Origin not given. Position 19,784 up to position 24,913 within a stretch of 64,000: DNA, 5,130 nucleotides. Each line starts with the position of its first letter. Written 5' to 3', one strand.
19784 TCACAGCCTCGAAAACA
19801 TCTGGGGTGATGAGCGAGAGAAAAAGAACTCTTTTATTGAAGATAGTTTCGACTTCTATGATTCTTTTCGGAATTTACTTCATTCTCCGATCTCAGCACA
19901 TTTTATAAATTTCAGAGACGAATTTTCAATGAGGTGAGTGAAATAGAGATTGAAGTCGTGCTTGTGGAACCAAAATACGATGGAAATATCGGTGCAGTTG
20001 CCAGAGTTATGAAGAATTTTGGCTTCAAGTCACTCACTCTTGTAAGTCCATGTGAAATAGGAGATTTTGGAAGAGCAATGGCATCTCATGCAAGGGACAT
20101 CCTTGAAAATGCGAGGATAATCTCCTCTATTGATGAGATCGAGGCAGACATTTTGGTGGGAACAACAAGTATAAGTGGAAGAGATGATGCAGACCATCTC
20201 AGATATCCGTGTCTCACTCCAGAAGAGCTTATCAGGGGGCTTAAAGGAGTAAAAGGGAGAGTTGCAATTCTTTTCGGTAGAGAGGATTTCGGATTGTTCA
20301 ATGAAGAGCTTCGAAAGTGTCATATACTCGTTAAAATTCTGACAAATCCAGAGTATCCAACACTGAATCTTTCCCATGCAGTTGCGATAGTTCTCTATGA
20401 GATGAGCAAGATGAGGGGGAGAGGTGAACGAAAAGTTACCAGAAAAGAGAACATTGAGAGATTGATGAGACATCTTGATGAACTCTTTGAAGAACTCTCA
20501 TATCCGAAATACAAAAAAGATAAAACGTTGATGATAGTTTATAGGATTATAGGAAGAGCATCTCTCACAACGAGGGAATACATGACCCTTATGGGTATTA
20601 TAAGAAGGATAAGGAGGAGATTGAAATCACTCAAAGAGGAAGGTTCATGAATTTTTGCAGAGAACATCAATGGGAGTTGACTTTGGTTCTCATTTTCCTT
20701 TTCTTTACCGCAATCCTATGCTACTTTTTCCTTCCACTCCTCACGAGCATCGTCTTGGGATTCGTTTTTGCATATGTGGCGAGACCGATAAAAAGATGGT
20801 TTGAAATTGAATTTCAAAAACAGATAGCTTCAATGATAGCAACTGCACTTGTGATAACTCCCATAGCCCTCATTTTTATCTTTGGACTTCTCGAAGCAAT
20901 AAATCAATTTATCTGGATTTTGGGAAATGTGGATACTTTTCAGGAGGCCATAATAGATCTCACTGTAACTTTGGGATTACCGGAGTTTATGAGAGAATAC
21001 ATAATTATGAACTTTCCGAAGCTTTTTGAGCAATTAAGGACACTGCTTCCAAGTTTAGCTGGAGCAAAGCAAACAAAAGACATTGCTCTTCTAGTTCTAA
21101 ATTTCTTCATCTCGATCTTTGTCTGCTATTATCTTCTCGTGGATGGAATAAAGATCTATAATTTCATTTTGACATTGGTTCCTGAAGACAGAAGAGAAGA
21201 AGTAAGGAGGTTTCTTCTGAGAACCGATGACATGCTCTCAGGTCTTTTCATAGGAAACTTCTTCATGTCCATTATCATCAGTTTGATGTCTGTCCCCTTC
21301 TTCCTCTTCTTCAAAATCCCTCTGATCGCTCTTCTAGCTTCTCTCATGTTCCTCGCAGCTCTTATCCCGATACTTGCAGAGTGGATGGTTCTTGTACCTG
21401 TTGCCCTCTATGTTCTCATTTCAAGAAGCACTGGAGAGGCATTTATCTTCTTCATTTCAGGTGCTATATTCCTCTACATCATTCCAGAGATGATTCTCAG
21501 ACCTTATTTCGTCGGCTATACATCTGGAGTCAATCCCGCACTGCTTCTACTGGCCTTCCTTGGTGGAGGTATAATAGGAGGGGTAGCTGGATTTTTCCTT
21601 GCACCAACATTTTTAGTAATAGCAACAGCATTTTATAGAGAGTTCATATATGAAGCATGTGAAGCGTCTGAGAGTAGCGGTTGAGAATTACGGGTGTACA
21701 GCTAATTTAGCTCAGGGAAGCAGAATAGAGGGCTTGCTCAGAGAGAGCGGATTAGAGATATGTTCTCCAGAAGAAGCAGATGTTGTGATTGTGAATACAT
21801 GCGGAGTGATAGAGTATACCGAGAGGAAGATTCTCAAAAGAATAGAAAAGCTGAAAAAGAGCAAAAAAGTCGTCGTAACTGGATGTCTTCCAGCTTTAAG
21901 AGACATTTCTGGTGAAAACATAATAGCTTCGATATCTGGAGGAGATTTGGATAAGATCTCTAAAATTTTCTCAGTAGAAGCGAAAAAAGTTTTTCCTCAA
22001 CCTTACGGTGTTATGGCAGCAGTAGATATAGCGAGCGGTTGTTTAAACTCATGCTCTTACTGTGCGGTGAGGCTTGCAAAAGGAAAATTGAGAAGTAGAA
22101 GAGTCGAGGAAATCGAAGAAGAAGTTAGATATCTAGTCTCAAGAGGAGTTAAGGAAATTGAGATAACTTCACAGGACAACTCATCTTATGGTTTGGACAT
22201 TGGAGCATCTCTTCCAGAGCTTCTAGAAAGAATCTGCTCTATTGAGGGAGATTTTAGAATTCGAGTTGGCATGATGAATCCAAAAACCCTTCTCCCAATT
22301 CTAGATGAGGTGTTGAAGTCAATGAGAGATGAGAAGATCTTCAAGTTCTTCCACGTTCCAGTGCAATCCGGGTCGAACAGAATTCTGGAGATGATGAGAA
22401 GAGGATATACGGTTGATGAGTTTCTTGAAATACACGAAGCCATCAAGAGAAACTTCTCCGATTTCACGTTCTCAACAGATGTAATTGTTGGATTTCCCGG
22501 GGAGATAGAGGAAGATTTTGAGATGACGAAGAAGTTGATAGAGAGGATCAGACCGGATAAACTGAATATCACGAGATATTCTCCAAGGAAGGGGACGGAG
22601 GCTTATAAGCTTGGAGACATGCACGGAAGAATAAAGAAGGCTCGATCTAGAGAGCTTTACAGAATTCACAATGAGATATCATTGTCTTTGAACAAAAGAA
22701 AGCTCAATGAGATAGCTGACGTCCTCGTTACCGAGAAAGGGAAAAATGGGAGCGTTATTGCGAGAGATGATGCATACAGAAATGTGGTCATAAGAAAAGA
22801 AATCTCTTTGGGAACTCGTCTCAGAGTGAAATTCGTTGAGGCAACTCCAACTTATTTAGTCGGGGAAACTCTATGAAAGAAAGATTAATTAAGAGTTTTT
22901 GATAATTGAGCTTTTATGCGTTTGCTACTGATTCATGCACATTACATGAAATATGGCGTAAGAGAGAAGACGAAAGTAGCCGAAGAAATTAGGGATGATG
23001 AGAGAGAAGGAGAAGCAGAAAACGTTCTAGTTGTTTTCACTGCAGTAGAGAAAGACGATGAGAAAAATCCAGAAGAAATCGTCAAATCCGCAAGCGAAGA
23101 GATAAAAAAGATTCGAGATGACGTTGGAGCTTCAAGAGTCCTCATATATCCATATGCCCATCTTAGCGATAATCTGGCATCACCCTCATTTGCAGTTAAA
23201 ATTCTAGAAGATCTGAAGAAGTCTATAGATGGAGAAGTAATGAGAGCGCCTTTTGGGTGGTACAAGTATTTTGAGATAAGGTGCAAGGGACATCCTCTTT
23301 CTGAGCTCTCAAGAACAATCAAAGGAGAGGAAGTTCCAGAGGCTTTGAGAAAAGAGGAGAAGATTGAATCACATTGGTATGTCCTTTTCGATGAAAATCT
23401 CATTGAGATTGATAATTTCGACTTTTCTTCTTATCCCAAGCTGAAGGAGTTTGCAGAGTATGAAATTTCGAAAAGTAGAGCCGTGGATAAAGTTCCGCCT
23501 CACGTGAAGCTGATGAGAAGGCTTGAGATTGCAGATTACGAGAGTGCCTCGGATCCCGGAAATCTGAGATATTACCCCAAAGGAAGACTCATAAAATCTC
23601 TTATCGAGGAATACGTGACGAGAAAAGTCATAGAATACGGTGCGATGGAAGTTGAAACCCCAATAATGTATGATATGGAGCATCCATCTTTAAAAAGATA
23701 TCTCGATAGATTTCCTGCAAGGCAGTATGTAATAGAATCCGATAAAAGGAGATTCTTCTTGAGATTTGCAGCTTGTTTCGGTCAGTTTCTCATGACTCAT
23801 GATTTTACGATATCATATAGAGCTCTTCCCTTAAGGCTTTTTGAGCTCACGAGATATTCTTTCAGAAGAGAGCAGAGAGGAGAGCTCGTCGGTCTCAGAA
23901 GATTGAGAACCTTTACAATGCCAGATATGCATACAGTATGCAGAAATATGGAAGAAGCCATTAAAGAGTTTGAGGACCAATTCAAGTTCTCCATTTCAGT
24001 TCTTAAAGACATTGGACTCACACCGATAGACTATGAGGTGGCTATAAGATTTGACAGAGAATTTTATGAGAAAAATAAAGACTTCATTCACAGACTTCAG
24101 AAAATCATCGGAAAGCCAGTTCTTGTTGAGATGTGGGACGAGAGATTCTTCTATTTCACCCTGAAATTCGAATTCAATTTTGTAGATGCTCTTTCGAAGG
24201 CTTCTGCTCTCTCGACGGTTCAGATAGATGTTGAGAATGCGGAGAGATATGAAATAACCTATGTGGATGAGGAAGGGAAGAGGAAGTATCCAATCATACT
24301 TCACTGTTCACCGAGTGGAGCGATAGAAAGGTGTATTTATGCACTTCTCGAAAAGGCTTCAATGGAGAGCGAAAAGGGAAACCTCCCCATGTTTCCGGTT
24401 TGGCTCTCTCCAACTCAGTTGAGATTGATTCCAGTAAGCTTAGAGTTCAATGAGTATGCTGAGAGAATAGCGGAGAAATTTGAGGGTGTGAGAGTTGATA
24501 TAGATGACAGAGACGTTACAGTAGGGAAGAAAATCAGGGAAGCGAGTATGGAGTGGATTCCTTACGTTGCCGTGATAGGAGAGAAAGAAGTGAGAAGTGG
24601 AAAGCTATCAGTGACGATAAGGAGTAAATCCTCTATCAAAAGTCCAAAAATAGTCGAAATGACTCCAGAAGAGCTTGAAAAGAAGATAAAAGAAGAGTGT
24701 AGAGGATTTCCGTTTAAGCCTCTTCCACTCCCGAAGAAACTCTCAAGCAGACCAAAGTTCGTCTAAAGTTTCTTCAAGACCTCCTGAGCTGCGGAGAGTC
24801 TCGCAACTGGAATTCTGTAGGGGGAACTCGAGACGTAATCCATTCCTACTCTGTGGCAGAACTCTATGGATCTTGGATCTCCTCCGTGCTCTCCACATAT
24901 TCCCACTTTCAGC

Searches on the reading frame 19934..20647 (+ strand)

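Call 36: search_protein_families(library=pfam, proteins=[window:19934-20647:+], max_evalue=0.00001)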
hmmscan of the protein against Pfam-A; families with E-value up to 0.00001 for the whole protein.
window:19934-20647:+ (238 aa): 1 family
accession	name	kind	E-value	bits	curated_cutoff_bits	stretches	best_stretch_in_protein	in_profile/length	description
PF00588.24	SpoU_methylase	-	6.3e-24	85.1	29.7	1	6-155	2-142/142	SpoU rRNA Methylase family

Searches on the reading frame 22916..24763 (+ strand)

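Call 36: search_protein_families(library=pfam, proteins=[window:22916-24763:+], max_evalue=0.00001)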
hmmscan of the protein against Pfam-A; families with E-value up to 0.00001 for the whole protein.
window:22916-24763:+ (616 aa): 3 families
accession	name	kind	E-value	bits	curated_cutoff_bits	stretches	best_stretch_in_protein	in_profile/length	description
PF08915.16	tRNA-Thr_ED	-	1.2e-49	168.3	30.2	1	1-135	1-137/137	Archaea-specific editing domain of threonyl-tRNA synthetase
PF00587.30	tRNA-synt_2b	-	1.5e-20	74.4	29.3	1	271-480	1-178/179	tRNA synthetase class II core domain (G, H, P, S and T)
PF03129.25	HGTP_anticodon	-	9.9e-18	64.5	21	1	501-594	1-94/94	Anticodon binding domain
